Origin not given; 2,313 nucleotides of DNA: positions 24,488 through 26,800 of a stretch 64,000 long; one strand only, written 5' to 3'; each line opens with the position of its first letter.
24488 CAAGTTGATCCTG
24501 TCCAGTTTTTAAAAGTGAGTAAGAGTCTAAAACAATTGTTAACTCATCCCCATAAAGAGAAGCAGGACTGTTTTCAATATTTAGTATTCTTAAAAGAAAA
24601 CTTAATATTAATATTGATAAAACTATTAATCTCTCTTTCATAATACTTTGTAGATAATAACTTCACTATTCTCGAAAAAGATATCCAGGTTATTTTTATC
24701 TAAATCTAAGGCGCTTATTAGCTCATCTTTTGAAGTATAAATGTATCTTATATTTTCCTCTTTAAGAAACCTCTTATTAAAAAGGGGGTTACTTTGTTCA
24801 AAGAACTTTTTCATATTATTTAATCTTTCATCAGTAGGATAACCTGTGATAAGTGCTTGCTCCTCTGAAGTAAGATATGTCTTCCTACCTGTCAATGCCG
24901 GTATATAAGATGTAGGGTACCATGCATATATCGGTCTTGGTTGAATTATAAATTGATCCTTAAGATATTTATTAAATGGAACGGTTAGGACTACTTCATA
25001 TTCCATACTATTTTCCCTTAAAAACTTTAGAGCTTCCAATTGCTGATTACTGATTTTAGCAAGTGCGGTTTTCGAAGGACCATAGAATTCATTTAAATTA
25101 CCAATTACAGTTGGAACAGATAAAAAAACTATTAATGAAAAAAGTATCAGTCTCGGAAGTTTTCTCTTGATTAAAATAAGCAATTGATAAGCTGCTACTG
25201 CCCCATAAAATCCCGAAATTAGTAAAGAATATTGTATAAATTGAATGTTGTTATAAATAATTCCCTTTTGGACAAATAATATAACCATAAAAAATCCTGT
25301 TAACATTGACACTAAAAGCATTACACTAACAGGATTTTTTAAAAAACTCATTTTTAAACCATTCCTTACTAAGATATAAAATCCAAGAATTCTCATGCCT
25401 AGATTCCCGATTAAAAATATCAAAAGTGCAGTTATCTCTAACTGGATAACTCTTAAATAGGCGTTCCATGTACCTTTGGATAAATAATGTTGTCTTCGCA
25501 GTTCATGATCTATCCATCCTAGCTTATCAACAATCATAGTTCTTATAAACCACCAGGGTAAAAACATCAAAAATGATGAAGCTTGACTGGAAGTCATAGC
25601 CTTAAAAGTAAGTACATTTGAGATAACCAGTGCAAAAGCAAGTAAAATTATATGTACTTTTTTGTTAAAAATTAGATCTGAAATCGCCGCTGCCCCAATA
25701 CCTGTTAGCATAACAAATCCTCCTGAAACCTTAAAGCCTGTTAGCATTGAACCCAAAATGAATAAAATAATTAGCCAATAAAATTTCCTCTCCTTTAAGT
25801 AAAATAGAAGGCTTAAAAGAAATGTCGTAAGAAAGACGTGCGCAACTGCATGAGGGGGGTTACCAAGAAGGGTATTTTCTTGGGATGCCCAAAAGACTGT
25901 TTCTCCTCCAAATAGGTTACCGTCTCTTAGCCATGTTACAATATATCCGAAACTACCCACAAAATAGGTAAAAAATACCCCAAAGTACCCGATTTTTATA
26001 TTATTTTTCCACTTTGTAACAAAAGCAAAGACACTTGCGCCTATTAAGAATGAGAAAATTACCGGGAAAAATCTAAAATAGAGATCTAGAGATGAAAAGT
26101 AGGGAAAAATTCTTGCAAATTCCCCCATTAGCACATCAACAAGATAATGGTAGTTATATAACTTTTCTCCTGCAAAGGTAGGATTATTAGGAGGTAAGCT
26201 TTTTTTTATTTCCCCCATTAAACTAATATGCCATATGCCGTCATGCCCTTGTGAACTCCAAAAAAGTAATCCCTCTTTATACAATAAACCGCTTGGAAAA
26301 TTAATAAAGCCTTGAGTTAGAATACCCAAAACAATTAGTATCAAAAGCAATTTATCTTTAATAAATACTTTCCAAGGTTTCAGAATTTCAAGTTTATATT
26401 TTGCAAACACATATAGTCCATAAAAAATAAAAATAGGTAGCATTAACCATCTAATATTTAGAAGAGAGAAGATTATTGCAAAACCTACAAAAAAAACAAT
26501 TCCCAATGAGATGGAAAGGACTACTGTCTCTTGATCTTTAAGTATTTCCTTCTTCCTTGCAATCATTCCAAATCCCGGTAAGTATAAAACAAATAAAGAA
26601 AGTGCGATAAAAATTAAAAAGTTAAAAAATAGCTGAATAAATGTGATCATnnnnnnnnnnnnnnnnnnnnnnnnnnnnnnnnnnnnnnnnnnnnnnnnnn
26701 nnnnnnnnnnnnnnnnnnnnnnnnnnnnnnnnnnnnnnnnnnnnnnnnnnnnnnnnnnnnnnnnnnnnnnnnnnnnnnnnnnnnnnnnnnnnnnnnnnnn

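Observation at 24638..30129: Uncharacterised 'HDG(I/V)WH ... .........' membrane family, one copy fused to a large secreted domain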

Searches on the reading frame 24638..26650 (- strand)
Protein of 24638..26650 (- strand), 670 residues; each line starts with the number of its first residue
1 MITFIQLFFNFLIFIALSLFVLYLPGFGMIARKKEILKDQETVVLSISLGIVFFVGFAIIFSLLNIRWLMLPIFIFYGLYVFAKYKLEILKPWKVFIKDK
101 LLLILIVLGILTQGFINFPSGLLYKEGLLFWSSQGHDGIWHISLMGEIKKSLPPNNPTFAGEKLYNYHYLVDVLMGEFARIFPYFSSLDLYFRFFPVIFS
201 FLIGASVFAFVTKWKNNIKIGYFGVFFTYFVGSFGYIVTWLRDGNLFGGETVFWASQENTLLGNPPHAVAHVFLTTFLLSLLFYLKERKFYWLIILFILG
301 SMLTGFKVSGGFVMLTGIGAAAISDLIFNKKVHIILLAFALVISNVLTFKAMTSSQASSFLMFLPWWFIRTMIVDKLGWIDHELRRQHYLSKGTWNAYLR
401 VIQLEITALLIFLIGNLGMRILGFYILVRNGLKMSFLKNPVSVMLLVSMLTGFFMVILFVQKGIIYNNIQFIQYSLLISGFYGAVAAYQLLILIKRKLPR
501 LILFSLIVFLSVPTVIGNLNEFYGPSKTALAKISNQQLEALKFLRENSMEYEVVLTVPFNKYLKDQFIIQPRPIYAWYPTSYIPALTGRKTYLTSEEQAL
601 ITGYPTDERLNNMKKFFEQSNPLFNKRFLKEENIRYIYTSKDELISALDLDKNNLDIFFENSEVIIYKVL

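Call 4: search_protein_families(library=pfam, proteins=[window:24638-26650:-], max_evalue=0.1)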
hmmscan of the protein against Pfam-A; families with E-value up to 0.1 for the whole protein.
window:24638-26650:- (670 aa): 0 families

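Call 8: search_protein_families(library=ncbifam, proteins=[window:24638-26650:-], max_evalue=1)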
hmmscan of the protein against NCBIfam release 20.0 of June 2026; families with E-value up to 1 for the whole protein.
window:24638-26650:- (670 aa): 0 families

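Call 15: find_homologous_proteins(query=window:24638-26650:-)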
Query window:24638-26650:- (670 aa): 372 proteins with E <= 0.001 among 8000 candidates; the best 120 are listed.
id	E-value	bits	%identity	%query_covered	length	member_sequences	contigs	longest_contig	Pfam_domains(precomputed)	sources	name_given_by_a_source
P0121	0.0e+0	1465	100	100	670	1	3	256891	-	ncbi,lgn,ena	ncbi:MAG: hypothetical protein AAB414_02710 [Patescibacteria group bacterium]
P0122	9.6e-293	991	66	99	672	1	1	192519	-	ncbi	-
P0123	5.9e-287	972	64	100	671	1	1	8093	-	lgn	-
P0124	9.6e-287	971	65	97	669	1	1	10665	-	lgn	-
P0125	4.1e-285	966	63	98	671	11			-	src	-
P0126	5.5e-285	965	64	100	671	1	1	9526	-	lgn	-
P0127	6.7e-285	965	64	100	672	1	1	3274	-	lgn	-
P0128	2.6e-284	963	64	100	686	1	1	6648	-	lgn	-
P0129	1.8e-283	960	66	97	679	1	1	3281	-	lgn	-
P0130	5.8e-283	959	64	100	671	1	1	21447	-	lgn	-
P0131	6.7e-283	958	65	98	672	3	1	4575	-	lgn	-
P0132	7.3e-283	958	65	98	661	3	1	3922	-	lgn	-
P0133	1.3e-282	957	65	100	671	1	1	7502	-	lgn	-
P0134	9.1e-281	951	65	99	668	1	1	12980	-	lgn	-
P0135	2.9e-278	943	63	98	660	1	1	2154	-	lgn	-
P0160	5.2e-262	889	61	100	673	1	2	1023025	-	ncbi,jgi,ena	-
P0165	3.3e-253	860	60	99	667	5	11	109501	-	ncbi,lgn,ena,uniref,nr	ncbi:MAG: hypothetical protein US31_C0004G0050 [Berkelbacteria bacterium GW2011_GWA1_36_9]|uniref:Gl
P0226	3.1e-215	735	53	98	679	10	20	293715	-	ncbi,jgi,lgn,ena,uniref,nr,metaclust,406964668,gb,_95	ncbi:MAG: hypothetical protein ACD_31C00005G0095 [uncultured bacterium]|uniref:Glycosyltransferase R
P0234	1.8e-208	713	50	99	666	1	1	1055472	-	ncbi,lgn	-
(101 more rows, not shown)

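Call 21: search_solved_structures(query=A1, max_evalue=10, show_alignments=2)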
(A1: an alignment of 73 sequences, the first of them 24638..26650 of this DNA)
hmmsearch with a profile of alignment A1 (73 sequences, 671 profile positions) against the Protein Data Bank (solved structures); distinct sequences matched with E-value up to 10: 1.
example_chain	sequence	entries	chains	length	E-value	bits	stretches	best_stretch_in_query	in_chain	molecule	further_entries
3bma_A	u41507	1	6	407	1.4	10.4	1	550-646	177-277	D-alanyl-lipoteichoic acid synthetase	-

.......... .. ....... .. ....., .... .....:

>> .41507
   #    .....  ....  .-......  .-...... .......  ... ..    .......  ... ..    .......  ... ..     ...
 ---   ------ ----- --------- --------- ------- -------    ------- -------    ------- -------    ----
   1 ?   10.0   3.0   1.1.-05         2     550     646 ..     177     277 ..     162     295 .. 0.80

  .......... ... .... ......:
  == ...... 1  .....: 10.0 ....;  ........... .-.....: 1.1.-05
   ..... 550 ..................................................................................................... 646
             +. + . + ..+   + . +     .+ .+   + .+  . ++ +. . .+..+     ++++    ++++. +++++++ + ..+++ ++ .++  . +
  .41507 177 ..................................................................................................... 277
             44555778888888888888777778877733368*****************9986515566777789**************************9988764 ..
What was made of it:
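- Tried and rejected: The membrane-family profile found only a chance hit, 3bma at E 1.4 (call 21).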

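Call 23: search_protein_families(library=pfam, alignment_id=A1, max_evalue=0.1)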
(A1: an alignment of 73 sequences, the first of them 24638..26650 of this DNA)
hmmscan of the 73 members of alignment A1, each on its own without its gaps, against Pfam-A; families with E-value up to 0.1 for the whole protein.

A. member 1, window:24638-26650:- (670 aa): 0 families

B. families by the number of members that match (of 73 scanned): 11 families
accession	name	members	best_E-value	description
PF22777.1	VKGC_lumenal_dom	9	0.02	Vitamin K-dependent gamma-carboxylase, lumenal domain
PF12944.13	HAV_VP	2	0.017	Hepatitis A virus viral protein VP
PF09163.16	Form-deh_trans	1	0.0082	Formate dehydrogenase N, transmembrane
PF20176.3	DUF6541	1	0.021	Family of unknown function (DUF6541)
PF09842.14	DUF2069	1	0.024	Predicted membrane protein (DUF2069)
PF13624.11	SurA_N_3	1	0.029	SurA-like N-terminal domain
PF10215.14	Ost4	1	0.031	Oligosaccaryltransferase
PF21857.2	DUF6913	1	0.07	Family of unknown function (DUF6913)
PF02025.20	IL5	1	0.085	Interleukin 5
PF02744.22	GalP_UDP_tr_C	1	0.085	Galactose-1-phosphate uridyl transferase, C-terminal domain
PF07235.16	DUF1427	1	0.088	Protein of unknown function (DUF1427)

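Call 36: predict_structure(alignment_id=A1)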
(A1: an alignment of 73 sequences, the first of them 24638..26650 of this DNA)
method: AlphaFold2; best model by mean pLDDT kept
length: 670 residues; sequences in the alignment: 73
mean_pLDDT: 91.9   pTM: 0.92
mean pLDDT of the five models: 91.9, 91.7, 90.7, 90.0, 88.8
residues with pLDDT >= 90: 499; 70-90: 158; 50-70: 13; < 50: 0
segments of 3 or more residues with pLDDT < 50: none
pLDDT, mean of each block of 10 residues (from residue 1): 88 97 96 91 98 96 95 95 94 95 97 89 93 82 95 92 84 97 95 96 98 98 97 91 85 74 88 98 96 97 92 97 96 97 93 72 82 78 89 94 89 91 90 86 96 90 74 94 97 95 96 89 86 96 96 94 90 90 95 88 86 94 95 96 91 95 97
secondary structure, 60 per line:
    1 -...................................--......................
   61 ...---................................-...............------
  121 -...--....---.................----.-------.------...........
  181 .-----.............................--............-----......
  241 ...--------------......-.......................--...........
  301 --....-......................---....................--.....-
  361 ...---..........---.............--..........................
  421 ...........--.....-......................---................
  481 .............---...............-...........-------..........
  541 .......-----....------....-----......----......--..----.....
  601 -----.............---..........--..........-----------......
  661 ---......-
elements in order: H2-36 H39-63 H67-98 H100-114 E122-124 E127-130 H134-150 H170-181 H187-215 H218-229 H235-243 H258-263 H265-287 H290-300 H303-306 H308-329 H333-352 H355-359 E361-363 H367-376 H380-392 H395-431 H434-438 H440-458 E459-461 H465-493 H497-511 H513-523 E531-534 H535-547 E553-556 H563-566 H574-577 H582-587 H596-600 H606-618 H622-631 E634-640 E655-660 E664-669
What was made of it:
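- The AF2 model of the 670-aa protein has pLDDT 91.9 and pTM 0.92 (call 36).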

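Call 38: fold_search(model_id=the predicted structure, library=pdb)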
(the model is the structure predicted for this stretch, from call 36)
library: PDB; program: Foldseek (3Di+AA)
matches with E <= 10: 266; with E <= 0.001: 18
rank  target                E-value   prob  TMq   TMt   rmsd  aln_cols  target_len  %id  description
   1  7zlg_A                7.8e-09  1.00  0.44  0.45  12.4       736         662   12  Cryo-EM structure of C-mannosyltransferase CeDPY19, in complex with acceptor peptide and bound to CMT2-Fab and anti-Fa (released 2023-01-11)
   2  7zli_A                1.8e-08  1.00  0.46  0.47  12.0       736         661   12  Cryo-EM structure of C-mannosyltransferase CeDPY19, in complex with Dol25-P-Man and bound to CMT2-Fab and anti-Fab nan (released 2023-01-11)
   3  7e9s_A                2.0e-08  1.00  0.46  0.37  13.7       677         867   13  Archaeal oligosaccharyltransferase AglB from Archaeoglobus fulgidus in complex with an inhibitory peptide and a dolich (released 2021-09-08)
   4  7zlh_A                3.2e-08  1.00  0.43  0.44  10.6       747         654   11  Cryo-EM structure of C-mannosyltransferase CeDPY19, in apo state, bound to CMT2-Fab and anti-Fab nanobody (released 2023-01-11)
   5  8age_A                5.4e-08  1.00  0.46  0.47  13.0       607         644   11  Structure of yeast oligosaccharylransferase complex with acceptor peptide bound (released 2022-12-07)
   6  3rce_A                1.1e-07  1.00  0.43  0.43  13.8       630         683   12  Bacterial oligosaccharyltransferase PglB (released 2011-06-15)
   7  5ogl_A                1.6e-07  1.00  0.42  0.40  13.3       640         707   13  Structure of bacterial oligosaccharyltransferase PglB in complex with an acceptor peptide and an lipid-linked oligosac (released 2017-10-25)
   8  8b6l_I                1.9e-07  1.00  0.45  0.44  13.8       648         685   10  Subtomogram average of the human Sec61-TRAP-OSTA-translocon (released 2022-12-07)
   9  6c26_A                1.9e-07  1.00  0.45  0.47  12.8       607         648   13  The Cryo-EM structure of a eukaryotic oligosaccharyl transferase complex (released 2018-01-31)
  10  3waj                  2.2e-07  1.00  0.47  0.41  13.0       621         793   14  Crystal structure of the Archaeoglobus fulgidus oligosaccharyltransferase (O29867_ARCFU) complex with Zn and sulfate (released 2013-10-30)
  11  6gxc_A                2.2e-07  1.00  0.43  0.41  13.2       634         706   13  Bacterial oligosaccharyltransferase PglB in complex with an inhibitory peptide and a reactive lipid-linked oligosaccha (released 2018-11-14)
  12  6ezn_F                6.1e-07  1.00  0.47  0.48  13.2       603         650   13  Cryo-EM structure of the yeast oligosaccharyltransferase (OST) complex (released 2018-01-17)
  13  7oci_F                7.0e-07  1.00  0.46  0.48  12.2       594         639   12  Cryo-EM structure of yeast Ost6p containing oligosaccharyltransferase complex (released 2022-02-16)
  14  8pn9_A                2.2e-06  1.00  0.46  0.47  13.4       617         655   10  Structure of human oligosaccharyltransferase OST-A complex bound to NGI-1 (released 2024-05-08)
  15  8agb_A                3.6e-06  1.00  0.47  0.49  12.7       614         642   12  Structure of yeast oligosaccharylransferase complex with lipid-linked oligosaccharide bound (released 2022-12-07)
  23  3vu0_B                1.3e-01  1.00  0.13  0.51   6.6       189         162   10  Crystal structure of the C-terminal globular domain of oligosaccharyltransferase (AfAglB-S2, AF_0040, O30195_ARCFU) fr (released 2013-01-23)
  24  3vu0_A                1.6e-01  1.00  0.13  0.52   6.8       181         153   10  Crystal structure of the C-terminal globular domain of oligosaccharyltransferase (AfAglB-S2, AF_0040, O30195_ARCFU) fr (released 2013-01-23)
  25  3vu0_C                1.9e-01  1.00  0.13  0.53   6.5       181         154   11  Crystal structure of the C-terminal globular domain of oligosaccharyltransferase (AfAglB-S2, AF_0040, O30195_ARCFU) fr (released 2013-01-23)
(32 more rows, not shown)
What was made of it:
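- On GT-C glycosyltransferase superfamily: Foldseek on a pLDDT 91.9 model: ranks 1-22 are all GT-C at probability 1.00, and non-GT-C hits have probability 0.15 or less (calls 36, 38)
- Closest known: DPY19 C-mannosyltransferase and STT3/PglB/AglB oligosaccharyltransferases. Same: They are the best structural matches (E 8e-9 to 2e-6, call 38).
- Closest known: AftD and EmbA/B/C arabinosyltransferases. Same: AftA and AftD are also fold hits (call 38).
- The first non-GT-C hits have probability 0.15 or less (call 38). OST-type enzymes score almost as well as DPY19 (call 38). The closest folds are the three protein-modifying GT-C classes (DPY19, STT3/PglB/AglB) (call 38). The C-terminal domain weakly resembles the AglB globular domain (3vu0, E 0.13-0.19, TM 0.51-0.53; call 38).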
